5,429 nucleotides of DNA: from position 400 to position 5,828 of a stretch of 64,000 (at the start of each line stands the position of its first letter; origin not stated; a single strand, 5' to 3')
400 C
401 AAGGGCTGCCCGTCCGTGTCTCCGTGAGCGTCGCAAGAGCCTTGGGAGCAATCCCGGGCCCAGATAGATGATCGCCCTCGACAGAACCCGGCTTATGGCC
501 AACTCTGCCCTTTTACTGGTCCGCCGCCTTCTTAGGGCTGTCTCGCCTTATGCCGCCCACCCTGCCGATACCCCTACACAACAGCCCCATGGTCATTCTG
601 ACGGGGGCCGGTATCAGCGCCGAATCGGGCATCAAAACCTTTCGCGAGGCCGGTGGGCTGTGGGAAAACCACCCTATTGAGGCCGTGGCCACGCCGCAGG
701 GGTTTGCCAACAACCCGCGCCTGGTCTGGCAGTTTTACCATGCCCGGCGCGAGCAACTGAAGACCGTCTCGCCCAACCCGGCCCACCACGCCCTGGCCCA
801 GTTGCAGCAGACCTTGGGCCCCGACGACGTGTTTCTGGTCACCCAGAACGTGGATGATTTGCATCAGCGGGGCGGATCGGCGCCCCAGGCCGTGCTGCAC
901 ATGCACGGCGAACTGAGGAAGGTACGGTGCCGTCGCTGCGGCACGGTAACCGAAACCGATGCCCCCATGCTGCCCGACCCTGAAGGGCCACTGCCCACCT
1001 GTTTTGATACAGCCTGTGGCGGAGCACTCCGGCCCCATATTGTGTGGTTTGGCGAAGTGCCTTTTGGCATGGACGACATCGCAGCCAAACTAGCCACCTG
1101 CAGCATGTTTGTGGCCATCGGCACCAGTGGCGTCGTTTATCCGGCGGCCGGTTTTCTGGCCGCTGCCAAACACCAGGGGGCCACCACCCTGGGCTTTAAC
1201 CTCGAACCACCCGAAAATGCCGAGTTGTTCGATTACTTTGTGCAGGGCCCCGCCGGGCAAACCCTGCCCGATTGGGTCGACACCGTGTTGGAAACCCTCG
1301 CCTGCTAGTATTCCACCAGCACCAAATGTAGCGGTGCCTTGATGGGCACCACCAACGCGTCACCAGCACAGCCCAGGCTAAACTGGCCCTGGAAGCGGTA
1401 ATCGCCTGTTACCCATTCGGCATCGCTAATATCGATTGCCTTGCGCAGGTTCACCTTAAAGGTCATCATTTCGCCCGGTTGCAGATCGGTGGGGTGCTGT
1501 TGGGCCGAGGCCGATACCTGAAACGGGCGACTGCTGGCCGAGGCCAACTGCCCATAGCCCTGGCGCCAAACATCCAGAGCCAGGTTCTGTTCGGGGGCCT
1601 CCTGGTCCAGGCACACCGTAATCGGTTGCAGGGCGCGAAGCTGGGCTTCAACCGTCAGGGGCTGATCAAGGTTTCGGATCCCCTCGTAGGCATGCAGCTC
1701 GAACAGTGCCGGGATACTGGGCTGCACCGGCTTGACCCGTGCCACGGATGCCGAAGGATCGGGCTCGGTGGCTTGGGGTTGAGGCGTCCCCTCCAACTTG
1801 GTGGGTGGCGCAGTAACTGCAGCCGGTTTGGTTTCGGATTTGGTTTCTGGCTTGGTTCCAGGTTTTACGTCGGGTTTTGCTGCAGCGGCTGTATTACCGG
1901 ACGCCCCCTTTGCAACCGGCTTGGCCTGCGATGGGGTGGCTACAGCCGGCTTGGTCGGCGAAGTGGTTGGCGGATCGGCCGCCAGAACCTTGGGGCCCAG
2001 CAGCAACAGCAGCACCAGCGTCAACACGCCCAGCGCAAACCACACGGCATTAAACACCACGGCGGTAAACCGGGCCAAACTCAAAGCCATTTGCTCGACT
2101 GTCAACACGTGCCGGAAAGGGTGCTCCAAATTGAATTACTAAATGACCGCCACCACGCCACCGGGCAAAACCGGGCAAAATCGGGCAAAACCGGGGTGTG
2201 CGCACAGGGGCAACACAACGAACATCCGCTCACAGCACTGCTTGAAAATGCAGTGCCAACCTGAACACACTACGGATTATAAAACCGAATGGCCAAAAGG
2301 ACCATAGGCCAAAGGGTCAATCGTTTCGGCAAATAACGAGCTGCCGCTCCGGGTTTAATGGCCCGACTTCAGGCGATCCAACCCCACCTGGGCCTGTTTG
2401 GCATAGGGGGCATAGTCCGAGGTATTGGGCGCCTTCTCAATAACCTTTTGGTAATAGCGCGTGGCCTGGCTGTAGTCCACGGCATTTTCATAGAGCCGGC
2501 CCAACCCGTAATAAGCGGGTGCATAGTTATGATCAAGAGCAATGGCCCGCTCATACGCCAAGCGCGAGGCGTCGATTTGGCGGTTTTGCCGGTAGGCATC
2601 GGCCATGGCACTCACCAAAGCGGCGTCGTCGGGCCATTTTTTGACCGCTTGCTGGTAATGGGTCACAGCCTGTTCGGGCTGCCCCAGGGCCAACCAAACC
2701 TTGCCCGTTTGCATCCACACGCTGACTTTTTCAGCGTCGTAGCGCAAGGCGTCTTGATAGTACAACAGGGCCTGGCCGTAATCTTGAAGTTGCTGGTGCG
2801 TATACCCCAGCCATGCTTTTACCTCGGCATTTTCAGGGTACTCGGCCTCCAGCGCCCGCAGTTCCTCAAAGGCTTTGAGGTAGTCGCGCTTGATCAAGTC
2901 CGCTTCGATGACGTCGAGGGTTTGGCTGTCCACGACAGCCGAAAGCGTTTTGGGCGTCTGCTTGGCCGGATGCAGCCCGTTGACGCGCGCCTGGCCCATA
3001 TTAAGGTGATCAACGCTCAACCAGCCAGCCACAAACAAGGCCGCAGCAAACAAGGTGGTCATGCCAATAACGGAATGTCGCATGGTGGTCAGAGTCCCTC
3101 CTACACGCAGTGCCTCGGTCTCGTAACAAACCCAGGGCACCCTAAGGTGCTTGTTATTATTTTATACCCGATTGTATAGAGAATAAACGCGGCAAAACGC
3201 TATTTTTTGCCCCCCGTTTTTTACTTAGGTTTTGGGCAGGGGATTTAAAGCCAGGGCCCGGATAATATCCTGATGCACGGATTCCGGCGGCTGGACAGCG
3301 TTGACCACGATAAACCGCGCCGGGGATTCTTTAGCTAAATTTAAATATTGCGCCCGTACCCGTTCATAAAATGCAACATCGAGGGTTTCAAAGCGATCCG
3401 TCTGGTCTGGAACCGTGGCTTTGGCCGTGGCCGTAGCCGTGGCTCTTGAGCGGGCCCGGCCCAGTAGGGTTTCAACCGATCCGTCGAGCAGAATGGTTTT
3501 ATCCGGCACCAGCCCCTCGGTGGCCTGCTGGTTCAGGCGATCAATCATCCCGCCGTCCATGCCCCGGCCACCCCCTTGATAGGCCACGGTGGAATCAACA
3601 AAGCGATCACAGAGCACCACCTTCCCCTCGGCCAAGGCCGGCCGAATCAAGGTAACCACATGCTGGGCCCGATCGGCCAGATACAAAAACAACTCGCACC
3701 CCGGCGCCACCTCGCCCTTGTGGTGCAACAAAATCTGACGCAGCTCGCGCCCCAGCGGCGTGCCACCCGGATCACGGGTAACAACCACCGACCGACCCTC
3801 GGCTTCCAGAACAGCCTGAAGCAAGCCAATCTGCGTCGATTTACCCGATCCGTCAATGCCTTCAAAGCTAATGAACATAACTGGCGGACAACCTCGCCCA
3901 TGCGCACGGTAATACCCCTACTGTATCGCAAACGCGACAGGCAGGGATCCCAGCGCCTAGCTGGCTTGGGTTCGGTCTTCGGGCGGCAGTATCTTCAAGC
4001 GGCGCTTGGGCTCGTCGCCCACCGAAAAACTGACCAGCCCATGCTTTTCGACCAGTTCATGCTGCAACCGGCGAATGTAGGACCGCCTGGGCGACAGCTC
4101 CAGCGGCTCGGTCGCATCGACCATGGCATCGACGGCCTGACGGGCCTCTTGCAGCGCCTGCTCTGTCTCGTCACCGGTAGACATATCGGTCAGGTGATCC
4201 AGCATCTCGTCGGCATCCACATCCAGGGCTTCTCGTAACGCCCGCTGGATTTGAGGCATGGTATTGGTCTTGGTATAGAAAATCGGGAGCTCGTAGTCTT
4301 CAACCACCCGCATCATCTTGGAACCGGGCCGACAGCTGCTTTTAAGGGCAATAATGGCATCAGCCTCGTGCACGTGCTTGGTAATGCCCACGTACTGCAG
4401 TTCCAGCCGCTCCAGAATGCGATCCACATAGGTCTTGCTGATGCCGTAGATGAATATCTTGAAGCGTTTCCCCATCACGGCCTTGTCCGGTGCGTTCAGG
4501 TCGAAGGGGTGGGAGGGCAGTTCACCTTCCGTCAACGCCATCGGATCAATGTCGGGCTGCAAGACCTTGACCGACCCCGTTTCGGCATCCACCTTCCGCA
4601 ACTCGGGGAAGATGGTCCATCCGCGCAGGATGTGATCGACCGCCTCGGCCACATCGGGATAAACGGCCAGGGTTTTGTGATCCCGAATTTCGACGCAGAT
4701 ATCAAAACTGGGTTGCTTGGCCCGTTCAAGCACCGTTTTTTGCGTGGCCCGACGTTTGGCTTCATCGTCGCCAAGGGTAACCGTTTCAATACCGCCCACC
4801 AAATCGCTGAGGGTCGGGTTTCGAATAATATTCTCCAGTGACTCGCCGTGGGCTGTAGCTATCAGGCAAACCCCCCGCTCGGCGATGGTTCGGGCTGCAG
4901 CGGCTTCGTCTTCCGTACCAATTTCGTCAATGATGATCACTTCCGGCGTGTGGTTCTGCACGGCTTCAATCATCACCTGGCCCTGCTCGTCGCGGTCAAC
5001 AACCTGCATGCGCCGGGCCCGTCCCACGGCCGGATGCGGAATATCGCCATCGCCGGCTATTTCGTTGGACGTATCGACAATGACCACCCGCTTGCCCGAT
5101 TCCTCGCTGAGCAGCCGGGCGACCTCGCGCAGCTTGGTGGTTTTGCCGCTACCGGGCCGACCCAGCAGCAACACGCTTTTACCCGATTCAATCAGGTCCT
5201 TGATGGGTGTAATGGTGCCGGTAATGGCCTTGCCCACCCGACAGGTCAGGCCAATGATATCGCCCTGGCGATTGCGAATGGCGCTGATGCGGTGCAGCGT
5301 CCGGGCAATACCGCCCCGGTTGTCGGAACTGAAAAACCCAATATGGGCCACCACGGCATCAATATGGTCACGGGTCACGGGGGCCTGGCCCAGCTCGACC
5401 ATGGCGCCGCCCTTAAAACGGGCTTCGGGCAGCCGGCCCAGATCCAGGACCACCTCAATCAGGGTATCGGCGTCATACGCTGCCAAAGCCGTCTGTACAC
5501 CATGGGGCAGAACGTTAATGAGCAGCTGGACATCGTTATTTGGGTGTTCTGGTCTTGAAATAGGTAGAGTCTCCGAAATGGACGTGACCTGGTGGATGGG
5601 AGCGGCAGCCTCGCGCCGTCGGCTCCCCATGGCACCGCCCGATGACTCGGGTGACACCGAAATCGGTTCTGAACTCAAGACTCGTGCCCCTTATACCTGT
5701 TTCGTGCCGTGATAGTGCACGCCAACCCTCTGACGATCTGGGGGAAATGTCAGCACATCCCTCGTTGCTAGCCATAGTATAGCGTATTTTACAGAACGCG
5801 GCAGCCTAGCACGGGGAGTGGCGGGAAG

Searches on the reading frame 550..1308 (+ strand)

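Call 80: search_protein_families(library=pfam, proteins=[window:550-1308:+], max_evalue=0.0001)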
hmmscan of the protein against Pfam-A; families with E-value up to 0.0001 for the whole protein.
window:550-1308:+ (252 aa): 1 family
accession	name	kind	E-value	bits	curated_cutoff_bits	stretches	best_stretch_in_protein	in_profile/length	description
PF02146.23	SIR2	-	3.9e-45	154.4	24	1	19-198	1-180/180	Sir2 family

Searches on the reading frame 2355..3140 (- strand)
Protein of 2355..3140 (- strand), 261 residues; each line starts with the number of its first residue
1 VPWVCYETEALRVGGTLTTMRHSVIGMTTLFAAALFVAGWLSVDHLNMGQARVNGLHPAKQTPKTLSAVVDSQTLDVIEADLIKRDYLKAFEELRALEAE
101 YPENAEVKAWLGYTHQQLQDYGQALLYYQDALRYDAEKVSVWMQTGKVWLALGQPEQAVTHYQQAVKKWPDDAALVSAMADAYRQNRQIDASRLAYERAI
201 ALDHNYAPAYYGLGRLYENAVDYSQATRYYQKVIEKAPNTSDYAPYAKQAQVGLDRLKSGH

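Call 80: search_protein_families(library=pfam, proteins=[window:2355-3140:-], max_evalue=0.0001)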
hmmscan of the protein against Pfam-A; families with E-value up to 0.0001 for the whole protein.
window:2355-3140:- (261 aa): 15 families
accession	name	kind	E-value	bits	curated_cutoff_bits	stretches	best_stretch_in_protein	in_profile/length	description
PF00515.34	TPR_1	-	4.4e-20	71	27.8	1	207-239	1-33/34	Tetratricopeptide repeat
PF07719.23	TPR_2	-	1.6e-17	62.5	27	0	207-239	1-33/34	Tetratricopeptide repeat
PF14559.12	TPR_19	-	8.8e-15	55.2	25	2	150-192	2-44/68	Tetratricopeptide repeat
PF13432.12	TPR_16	-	1e-14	55.1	32.7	2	112-173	4-65/65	Tetratricopeptide repeat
PF13181.12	TPR_8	-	1.9e-14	52.9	25.7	0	207-239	1-33/34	Tetratricopeptide repeat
PF13414.12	TPR_11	-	1.3e-12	47.6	26.8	2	181-218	2-39/42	TPR repeat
PF13428.12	TPR_14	-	4.1e-11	42.9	23.5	0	142-180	4-42/44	Tetratricopeptide repeat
PF13174.12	TPR_6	-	6.1e-11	42.7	26.3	0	209-240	2-33/33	Tetratricopeptide repeat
PF13431.12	TPR_17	-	7.9e-11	41.8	24.4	0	195-220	1-26/34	Tetratricopeptide repeat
PF13371.12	TPR_9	-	1.6e-10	41.3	35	1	112-176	2-66/73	Tetratricopeptide repeat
PF13176.12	TPR_7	-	4.8e-10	39.2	27.9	0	209-239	1-31/36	Tetratricopeptide repeat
PF13424.12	TPR_12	-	2.9e-08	34.2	30.1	0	150-202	14-74/77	Tetratricopeptide repeat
PF23914.1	TPR_CcmH_CycH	-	3.6e-08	33.8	42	1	131-241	42-155/158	Cytochrome c-type biogenesis protein H TPR domain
PF24575.1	TPR_Slam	-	1.6e-05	25.7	35.2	0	127-192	37-100/104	Surface lipoprotein assembly modifier, N-terminal TPR repeats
PF20225.4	DUF6584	-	8.9e-05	23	27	0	72-127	4-59/171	Family of unknown function (DUF6584)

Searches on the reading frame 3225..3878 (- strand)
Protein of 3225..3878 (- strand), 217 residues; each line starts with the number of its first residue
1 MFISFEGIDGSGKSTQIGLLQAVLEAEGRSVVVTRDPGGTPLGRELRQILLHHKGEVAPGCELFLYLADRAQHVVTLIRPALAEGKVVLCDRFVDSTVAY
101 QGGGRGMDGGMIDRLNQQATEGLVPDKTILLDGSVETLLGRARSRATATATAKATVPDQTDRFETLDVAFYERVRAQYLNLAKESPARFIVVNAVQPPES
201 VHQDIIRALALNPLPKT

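Call 80: search_protein_families(library=pfam, proteins=[window:3225-3878:-], max_evalue=0.0001)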
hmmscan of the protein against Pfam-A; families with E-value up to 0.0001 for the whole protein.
window:3225-3878:- (217 aa): 1 family
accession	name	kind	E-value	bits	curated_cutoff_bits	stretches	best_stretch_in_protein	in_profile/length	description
PF02223.23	Thymidylate_kin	-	1.9e-48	165.1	27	1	5-205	1-185/185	Thymidylate kinase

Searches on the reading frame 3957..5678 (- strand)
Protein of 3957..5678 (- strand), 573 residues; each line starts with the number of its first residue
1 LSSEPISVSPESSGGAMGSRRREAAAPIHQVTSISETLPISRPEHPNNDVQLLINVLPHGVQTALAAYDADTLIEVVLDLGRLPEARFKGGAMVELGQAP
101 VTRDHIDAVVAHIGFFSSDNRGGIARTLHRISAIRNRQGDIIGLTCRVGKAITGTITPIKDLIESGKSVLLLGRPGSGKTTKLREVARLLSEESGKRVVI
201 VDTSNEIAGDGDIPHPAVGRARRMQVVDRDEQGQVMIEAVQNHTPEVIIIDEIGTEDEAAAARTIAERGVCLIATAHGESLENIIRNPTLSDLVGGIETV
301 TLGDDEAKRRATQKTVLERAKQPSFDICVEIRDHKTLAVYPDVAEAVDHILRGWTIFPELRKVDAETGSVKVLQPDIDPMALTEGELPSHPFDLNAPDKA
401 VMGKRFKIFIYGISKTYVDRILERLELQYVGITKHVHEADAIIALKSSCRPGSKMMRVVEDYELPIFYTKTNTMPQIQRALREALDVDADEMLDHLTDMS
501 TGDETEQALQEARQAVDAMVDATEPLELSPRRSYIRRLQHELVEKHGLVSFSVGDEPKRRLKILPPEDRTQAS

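Call 44: search_protein_families(library=pfam, proteins=[window:3957-5678:-], max_evalue=0.00001)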
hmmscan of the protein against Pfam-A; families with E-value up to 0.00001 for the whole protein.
window:3957-5678:- (573 aa): 7 families
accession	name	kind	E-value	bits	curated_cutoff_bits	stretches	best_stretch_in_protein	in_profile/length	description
PF25516.1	PTPase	-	2.4e-22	79.1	27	1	407-484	2-78/79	Phosphotyrosine protein phosphatase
PF19568.5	Spore_III_AA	-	3.8e-15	56.2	27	1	163-294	138-275/306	Sporulation stage III, protein AA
PF01424.28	R3H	-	1e-11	45.1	26.8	1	510-563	5-58/60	R3H domain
PF13604.12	AAA_30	-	1.6e-06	28.4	27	1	160-293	11-140/191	AAA domain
PF13238.12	AAA_18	-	3.4e-06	28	29.4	1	169-274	1-99/128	AAA domain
PF00004.35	AAA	-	3.6e-06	27.9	21.2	0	169-253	1-66/131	ATPase family associated with various cellular activities (AAA)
PF03266.21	NTPase_1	-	8e-06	26.2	23.9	0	226-255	75-106/168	NTPase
